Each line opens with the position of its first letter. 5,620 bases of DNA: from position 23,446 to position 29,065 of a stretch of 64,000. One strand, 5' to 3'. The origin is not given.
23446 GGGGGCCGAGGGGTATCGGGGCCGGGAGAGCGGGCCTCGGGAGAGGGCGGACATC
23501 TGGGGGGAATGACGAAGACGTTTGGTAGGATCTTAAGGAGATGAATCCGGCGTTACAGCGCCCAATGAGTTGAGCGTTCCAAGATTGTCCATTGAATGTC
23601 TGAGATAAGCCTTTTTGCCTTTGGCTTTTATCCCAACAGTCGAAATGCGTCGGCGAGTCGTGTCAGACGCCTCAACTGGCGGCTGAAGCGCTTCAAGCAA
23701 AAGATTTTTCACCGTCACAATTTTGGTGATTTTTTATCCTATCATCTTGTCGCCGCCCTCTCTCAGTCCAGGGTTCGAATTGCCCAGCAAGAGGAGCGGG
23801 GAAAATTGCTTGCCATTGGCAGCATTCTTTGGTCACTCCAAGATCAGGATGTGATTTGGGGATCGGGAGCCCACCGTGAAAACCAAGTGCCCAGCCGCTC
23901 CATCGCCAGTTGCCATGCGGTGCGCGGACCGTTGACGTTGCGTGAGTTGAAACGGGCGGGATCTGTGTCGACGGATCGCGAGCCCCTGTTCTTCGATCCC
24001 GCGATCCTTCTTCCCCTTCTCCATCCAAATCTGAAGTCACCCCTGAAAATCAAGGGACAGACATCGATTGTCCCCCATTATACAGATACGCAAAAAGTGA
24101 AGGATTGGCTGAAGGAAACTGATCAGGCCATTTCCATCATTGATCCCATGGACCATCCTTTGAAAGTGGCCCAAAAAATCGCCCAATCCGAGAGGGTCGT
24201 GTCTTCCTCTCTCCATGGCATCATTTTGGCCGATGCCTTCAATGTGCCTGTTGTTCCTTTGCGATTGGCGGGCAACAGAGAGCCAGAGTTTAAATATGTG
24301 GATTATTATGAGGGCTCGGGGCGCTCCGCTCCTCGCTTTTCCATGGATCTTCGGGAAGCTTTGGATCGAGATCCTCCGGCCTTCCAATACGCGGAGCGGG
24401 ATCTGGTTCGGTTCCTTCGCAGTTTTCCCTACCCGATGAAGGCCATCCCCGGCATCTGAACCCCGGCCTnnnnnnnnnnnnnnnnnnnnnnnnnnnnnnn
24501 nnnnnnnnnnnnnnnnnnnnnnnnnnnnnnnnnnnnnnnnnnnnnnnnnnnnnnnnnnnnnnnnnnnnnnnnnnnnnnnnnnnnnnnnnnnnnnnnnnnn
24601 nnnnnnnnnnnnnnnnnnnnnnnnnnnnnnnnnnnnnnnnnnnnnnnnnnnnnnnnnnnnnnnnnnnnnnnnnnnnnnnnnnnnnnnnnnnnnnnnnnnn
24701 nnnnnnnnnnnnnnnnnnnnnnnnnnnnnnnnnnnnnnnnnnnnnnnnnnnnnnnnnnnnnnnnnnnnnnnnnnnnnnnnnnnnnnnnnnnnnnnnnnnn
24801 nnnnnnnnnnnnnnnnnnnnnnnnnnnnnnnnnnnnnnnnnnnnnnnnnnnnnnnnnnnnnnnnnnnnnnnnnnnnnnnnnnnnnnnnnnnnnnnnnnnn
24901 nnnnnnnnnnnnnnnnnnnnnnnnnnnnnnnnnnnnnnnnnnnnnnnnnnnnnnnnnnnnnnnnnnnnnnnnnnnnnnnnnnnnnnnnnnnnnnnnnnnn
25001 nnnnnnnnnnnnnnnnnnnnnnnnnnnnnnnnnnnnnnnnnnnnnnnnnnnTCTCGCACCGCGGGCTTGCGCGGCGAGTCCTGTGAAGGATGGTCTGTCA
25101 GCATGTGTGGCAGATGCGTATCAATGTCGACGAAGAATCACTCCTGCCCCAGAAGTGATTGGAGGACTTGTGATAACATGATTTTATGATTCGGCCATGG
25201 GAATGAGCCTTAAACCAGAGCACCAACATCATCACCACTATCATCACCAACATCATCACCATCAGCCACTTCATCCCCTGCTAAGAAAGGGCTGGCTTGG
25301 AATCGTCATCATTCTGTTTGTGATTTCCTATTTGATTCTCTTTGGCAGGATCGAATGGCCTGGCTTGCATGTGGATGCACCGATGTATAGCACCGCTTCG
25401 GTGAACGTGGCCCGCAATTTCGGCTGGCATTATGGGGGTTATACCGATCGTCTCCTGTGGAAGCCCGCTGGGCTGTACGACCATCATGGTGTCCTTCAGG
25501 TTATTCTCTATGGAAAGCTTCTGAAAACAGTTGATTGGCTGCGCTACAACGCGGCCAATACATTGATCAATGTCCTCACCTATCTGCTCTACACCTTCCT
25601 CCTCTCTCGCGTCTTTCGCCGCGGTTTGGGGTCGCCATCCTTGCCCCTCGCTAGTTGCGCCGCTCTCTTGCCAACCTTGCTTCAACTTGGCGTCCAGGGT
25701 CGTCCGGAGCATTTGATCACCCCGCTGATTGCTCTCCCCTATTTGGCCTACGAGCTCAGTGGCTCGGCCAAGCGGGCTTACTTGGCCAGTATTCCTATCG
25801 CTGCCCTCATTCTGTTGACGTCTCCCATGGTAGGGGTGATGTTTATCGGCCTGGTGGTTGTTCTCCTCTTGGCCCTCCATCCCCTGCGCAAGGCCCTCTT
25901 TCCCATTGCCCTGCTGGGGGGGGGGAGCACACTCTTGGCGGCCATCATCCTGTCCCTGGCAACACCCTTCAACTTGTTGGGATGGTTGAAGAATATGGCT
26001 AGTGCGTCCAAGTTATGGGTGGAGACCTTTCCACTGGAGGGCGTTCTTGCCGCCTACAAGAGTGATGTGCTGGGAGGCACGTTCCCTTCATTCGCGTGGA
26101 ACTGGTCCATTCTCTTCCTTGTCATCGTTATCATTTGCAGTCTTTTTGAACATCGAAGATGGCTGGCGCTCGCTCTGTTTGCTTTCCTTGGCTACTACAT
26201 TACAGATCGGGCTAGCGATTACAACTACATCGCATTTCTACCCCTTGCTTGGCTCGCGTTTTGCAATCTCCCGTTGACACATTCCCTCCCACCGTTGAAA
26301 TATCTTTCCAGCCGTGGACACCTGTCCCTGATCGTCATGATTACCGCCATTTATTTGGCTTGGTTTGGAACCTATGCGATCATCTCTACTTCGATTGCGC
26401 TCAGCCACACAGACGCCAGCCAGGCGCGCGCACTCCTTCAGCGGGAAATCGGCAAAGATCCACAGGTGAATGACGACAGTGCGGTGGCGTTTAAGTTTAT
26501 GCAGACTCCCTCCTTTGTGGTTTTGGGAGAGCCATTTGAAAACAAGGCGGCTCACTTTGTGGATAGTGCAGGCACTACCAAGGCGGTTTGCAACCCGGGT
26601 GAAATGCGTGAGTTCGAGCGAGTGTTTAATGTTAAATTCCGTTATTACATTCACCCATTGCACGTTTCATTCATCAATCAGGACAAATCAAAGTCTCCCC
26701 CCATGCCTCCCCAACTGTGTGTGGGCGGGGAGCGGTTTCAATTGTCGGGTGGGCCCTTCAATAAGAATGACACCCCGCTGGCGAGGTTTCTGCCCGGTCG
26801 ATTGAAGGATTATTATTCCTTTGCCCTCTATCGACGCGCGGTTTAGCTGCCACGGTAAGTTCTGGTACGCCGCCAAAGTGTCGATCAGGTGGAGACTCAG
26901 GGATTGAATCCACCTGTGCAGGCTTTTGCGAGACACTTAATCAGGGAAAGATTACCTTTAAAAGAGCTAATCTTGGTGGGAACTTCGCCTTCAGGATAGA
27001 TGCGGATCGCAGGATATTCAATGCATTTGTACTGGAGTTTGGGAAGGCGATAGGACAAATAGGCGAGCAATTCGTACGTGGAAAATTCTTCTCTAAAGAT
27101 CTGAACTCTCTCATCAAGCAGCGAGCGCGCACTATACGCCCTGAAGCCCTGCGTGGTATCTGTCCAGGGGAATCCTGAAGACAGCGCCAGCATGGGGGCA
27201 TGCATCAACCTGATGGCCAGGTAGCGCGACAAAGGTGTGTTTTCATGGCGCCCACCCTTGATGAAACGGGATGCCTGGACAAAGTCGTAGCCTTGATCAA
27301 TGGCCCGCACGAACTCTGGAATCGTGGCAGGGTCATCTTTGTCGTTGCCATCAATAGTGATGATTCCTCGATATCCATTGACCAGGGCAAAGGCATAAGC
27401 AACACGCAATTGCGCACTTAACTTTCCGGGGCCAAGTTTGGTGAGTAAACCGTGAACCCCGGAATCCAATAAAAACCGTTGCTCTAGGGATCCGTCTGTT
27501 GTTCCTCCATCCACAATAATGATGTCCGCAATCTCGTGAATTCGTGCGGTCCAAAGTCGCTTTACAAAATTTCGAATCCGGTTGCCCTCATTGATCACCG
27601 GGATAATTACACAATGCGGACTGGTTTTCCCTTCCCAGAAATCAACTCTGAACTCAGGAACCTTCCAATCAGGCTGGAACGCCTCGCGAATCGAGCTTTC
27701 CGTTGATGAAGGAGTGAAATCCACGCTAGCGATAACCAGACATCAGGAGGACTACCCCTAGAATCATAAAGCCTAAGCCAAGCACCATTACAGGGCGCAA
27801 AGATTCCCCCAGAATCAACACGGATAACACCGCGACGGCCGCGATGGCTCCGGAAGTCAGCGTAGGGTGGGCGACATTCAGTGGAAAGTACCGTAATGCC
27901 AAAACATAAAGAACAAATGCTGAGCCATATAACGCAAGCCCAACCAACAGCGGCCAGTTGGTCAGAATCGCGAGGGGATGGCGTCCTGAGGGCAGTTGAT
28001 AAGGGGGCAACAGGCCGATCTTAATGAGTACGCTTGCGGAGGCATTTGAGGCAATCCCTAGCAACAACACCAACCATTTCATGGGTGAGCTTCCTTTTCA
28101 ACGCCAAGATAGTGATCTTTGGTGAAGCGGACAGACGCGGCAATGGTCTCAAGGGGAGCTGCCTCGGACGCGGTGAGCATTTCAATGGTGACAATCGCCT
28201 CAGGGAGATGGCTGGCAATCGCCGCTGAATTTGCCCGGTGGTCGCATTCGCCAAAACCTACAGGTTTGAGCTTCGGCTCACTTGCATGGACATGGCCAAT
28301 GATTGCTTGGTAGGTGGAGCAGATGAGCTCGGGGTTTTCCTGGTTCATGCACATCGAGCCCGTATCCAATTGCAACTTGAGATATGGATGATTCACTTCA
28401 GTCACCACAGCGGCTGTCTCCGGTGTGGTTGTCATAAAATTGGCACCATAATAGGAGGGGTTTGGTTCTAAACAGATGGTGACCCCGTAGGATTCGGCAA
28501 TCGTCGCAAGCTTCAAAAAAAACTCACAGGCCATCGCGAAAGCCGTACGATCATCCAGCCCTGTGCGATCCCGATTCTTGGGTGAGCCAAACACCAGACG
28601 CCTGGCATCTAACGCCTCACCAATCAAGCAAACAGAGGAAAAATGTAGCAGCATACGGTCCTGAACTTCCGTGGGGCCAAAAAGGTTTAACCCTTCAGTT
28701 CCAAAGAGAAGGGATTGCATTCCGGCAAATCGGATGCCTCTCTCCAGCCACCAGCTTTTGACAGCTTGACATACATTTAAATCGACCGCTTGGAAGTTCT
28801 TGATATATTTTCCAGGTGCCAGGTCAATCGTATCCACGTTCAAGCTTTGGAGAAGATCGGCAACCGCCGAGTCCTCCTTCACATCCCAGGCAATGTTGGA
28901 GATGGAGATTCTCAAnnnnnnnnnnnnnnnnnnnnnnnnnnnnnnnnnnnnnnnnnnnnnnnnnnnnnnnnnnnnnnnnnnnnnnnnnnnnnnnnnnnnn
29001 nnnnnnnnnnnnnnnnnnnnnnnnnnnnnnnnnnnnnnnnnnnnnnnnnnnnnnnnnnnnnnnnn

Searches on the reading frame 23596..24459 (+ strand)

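Call 84: search_protein_families(library=pfam, proteins=[window:23596-24459:+], max_evalue=0.001)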
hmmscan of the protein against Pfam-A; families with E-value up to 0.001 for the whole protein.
window:23596-24459:+ (287 aa): 1 family
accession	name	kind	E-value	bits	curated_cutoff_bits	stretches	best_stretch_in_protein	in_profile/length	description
PF04230.19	PS_pyruv_trans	-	1.5e-12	48.5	25.3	1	37-222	59-276/280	Polysaccharide pyruvyl transferase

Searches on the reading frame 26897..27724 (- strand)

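Call 84: search_protein_families(library=pfam, proteins=[window:26897-27724:-], max_evalue=0.001)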
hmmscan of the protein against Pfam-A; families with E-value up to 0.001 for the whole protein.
window:26897-27724:- (275 aa): 1 family
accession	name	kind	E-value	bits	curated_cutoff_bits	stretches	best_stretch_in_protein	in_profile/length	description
PF00535.33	Glycos_transf_2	-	3.7e-09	37.2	23.3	1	38-200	1-162/168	Glycosyl transferase family 2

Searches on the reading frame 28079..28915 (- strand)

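Call 84: search_protein_families(library=pfam, proteins=[window:28079-28915:-], max_evalue=0.001)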
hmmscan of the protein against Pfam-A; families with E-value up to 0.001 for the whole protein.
window:28079-28915:- (278 aa): 1 family
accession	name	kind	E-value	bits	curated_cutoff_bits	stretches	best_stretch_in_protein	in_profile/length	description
PF01261.30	AP_endonuc_2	-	6.8e-17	62.4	31.1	1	20-267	2-248/249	Xylose isomerase-like TIM barrel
